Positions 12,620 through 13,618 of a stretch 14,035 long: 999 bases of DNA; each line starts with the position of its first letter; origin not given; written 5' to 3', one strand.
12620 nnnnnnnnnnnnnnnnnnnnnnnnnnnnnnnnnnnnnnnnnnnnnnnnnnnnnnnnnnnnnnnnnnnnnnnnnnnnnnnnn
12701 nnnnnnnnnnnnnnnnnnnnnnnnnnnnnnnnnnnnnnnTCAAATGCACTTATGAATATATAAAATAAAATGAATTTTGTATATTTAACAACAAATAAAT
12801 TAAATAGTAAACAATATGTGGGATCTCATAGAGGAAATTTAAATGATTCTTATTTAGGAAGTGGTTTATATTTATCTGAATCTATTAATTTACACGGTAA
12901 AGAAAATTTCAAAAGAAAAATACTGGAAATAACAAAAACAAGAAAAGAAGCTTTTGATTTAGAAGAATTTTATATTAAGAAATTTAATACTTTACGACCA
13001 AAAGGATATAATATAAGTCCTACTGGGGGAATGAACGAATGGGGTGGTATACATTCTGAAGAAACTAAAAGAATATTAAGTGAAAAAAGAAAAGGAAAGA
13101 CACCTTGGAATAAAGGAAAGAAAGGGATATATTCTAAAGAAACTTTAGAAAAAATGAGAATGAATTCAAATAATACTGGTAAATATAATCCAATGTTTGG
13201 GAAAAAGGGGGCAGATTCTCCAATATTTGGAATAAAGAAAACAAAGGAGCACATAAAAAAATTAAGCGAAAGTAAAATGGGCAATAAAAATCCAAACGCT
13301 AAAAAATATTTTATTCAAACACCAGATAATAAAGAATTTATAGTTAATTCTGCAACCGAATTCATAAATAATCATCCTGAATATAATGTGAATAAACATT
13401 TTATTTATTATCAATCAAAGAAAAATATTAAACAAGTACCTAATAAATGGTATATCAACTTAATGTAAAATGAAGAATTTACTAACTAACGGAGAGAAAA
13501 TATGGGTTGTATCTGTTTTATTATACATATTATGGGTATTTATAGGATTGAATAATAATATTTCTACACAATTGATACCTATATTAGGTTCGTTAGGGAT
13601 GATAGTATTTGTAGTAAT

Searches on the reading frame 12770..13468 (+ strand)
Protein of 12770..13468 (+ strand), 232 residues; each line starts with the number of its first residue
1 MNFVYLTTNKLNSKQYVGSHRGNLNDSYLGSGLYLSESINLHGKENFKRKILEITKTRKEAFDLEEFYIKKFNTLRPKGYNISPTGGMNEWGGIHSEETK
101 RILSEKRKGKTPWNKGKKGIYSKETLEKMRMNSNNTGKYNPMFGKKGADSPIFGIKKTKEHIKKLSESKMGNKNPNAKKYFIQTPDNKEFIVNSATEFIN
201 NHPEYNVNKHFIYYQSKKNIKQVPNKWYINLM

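Call 3: search_protein_families(library=pfam, proteins=[window:12770-13468:+], max_evalue=0.01)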
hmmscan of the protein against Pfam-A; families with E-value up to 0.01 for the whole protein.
window:12770-13468:+ (232 aa): 3 families
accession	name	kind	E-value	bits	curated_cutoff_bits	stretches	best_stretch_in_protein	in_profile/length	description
PF07460.16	NUMOD3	-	8.3e-11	42.1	20.4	2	94-130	3-37/37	NUMOD3 motif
PF01541.30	GIY-YIG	-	1.5e-08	35.3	22.6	1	2-81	2-78/78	GIY-YIG catalytic domain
PF19835.5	SegE_GIY-YIG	-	0.00041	21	25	0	27-71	59-103/123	Putative endonuclease segE, GIY-YIG domain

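Call 4: search_protein_families(library=ncbifam, proteins=[window:12770-13468:+], max_evalue=0.01)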
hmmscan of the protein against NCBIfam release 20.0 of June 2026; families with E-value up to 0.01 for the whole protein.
window:12770-13468:+ (232 aa): 1 family
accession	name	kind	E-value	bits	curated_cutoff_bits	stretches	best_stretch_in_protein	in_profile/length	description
TIGR01453.1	grpIintron_endo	subfamily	1.4e-17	64.4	56.05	1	1-212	1-197/215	group I intron endonuclease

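Call 6: search_protein_families(library=phrogs, proteins=[window:12770-13468:+], max_evalue=0.001)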
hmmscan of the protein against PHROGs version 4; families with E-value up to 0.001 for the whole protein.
window:12770-13468:+ (232 aa): 3 families
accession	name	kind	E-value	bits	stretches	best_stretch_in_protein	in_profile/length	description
phrog_314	-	DNA, RNA and nucleotide metabolism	1.6e-34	120.8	1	1-226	178-400/574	homing endonuclease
phrog_7168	-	DNA, RNA and nucleotide metabolism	3.7e-11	44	1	1-219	1-213/284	homing endonuclease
phrog_447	-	other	5.1e-09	37.1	1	2-77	27-118/148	NAD synthetase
